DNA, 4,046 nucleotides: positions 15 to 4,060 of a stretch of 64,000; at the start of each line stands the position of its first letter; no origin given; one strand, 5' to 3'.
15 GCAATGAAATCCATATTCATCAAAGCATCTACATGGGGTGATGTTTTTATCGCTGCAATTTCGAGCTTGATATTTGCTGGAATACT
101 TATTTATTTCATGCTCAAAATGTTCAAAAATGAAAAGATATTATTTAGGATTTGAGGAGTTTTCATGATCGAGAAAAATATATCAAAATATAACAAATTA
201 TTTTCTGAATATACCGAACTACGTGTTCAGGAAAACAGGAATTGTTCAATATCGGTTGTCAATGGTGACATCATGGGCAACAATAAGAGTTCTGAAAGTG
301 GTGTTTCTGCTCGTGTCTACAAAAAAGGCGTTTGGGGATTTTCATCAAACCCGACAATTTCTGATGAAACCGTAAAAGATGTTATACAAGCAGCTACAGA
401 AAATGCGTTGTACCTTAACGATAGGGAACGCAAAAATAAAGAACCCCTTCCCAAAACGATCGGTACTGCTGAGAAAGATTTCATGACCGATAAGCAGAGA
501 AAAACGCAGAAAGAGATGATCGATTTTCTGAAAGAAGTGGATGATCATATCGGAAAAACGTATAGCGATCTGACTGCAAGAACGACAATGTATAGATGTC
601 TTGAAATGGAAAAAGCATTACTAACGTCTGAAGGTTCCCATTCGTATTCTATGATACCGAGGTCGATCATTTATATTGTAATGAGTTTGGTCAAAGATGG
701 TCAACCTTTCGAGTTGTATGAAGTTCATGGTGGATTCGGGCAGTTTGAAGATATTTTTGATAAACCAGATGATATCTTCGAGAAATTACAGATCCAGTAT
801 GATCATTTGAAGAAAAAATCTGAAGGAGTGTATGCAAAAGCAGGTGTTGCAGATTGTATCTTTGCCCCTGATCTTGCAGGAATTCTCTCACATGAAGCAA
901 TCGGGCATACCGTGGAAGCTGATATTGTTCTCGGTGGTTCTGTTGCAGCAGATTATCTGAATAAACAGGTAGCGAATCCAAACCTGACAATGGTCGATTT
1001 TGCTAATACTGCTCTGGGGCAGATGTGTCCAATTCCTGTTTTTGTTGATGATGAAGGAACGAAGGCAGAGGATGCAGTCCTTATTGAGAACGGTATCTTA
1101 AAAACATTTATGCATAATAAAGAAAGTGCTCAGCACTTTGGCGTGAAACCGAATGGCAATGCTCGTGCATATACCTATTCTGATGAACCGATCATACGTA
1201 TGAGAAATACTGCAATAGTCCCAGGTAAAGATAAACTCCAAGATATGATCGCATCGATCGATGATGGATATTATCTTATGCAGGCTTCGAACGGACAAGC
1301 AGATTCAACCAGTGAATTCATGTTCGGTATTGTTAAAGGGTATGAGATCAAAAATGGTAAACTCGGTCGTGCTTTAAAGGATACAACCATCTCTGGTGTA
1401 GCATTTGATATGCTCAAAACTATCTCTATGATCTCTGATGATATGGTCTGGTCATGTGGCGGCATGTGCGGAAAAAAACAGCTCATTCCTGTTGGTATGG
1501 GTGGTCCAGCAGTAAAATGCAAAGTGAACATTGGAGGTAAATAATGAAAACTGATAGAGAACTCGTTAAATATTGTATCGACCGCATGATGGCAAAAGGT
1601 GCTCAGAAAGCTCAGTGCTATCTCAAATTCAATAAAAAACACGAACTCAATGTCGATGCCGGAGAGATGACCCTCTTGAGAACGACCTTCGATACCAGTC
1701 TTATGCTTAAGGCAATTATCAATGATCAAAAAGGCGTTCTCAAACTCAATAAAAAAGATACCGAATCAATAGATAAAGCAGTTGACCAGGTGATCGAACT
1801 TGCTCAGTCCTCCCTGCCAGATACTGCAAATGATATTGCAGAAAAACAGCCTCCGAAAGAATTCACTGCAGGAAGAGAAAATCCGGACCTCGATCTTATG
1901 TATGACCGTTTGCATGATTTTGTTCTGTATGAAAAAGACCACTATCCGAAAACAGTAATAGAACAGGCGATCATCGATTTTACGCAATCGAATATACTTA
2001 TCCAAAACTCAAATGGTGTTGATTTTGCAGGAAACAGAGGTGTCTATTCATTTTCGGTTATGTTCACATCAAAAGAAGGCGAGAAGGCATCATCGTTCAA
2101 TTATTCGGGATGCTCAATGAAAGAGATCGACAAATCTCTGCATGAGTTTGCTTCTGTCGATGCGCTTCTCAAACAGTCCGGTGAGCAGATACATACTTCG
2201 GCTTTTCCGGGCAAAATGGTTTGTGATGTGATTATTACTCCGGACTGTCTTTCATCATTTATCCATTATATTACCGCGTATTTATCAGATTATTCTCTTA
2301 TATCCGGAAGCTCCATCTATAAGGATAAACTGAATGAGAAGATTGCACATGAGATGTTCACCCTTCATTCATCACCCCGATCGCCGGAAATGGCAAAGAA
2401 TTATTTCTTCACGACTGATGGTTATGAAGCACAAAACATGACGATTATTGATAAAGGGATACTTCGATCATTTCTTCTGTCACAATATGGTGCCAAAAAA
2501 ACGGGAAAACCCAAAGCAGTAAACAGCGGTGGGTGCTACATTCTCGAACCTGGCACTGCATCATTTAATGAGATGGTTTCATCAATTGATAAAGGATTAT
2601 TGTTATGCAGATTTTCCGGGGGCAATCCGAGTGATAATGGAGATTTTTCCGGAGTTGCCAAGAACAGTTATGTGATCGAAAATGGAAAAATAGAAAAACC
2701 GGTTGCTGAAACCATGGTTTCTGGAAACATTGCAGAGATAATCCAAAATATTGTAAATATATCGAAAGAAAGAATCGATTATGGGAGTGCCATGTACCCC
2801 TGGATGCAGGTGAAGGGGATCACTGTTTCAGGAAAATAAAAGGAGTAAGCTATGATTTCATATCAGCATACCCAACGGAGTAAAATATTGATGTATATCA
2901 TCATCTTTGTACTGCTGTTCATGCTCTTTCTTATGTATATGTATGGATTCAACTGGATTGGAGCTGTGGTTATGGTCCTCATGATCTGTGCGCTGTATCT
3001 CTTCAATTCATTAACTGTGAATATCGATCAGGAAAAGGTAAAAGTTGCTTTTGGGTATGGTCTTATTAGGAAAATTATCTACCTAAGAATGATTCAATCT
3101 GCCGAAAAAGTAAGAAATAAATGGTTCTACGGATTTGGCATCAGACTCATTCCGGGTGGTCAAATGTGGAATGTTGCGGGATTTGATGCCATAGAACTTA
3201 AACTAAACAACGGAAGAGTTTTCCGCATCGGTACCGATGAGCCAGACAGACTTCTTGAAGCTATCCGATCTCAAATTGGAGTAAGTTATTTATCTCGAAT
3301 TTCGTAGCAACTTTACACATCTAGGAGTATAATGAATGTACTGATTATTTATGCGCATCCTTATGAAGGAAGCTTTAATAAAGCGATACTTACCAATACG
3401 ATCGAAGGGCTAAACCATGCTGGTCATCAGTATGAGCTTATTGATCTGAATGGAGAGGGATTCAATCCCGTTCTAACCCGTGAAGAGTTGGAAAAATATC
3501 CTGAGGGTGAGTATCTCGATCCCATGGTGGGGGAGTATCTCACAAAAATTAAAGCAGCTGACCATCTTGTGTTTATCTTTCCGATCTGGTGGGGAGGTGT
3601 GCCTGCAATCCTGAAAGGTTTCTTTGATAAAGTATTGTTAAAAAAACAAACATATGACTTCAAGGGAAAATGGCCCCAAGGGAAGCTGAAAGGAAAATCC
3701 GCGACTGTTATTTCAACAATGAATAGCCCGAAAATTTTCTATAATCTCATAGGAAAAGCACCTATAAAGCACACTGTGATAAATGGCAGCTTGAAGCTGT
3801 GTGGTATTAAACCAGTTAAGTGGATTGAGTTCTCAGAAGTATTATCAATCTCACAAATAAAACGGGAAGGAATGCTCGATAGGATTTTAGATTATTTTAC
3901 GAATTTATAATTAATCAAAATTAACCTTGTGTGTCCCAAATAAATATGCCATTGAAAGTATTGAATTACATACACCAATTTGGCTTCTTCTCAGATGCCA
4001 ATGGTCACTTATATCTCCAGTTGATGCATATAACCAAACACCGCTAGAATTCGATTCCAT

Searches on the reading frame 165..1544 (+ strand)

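Call 10: search_protein_families(library=ncbifam, proteins=[window:165-1544:+], max_evalue=0.00001)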
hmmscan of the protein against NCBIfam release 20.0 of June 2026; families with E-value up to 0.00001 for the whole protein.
window:165-1544:+ (459 aa): 3 families
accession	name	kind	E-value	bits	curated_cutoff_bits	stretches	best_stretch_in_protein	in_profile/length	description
NF040952.1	Arch_mtprotase_TldD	equivalog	1e-77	261.8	635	1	6-457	4-443/443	zinc metalloprotease TldD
NF008006.0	PRK10735.1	equivalog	1.4e-43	149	513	1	220-457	239-478/481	metalloprotease TldD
NF008268.0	PRK11040.1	equivalog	1e-10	40.9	438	1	229-430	240-428/446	metalloprotease PmbA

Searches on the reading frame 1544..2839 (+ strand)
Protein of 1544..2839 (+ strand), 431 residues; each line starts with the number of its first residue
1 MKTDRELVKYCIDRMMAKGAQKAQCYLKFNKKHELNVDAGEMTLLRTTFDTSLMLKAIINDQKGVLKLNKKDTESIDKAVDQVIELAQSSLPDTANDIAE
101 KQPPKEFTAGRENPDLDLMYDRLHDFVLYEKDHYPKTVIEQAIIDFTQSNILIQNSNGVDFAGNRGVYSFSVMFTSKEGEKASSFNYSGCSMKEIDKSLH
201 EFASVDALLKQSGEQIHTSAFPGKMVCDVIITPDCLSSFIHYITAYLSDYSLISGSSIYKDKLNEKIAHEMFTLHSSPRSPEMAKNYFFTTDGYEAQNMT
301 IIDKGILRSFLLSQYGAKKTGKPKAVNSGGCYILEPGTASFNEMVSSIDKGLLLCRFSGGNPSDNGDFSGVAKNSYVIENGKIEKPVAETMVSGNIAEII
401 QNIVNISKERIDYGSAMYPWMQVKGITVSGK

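Call 10: search_protein_families(library=ncbifam, proteins=[window:1544-2839:+], max_evalue=0.00001)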
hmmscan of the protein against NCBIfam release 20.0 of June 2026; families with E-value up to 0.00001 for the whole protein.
window:1544-2839:+ (431 aa): 3 families
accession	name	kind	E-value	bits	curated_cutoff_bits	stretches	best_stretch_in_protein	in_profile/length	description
NF040952.1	Arch_mtprotase_TldD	equivalog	2.5e-28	99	635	1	12-409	4-411/443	zinc metalloprotease TldD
NF008268.0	PRK11040.1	equivalog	7.2e-24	84.3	438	1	54-425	63-445/446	metalloprotease PmbA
NF008006.0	PRK10735.1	equivalog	1.9e-07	29.9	513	1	255-407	277-442/481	metalloprotease TldD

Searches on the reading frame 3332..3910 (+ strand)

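Call 10: search_protein_families(library=ncbifam, proteins=[window:3332-3910:+], max_evalue=0.00001)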
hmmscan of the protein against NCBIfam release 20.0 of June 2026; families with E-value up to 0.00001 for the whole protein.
window:3332-3910:+ (192 aa): 4 families
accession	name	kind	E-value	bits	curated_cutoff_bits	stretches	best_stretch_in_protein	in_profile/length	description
NF007280.0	PRK09739.1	equivalog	4.7e-22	78.6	162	1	1-112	4-116/199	NAD(P)H oxidoreductase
NF002044.1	PRK00871.1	equivalog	2.1e-10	40.2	210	1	71-147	50-122/170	glutathione-regulated potassium-efflux system oxidoreductase KefF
NF002370.0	PRK01355.1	subfamily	3.5e-10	39.7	143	1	3-170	4-171/199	FMN-dependent NADH-azoreductase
NF010075.0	PRK13556.1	subfamily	9.6e-07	28.9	188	1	62-127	76-141/208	FMN-dependent NADH-azoreductase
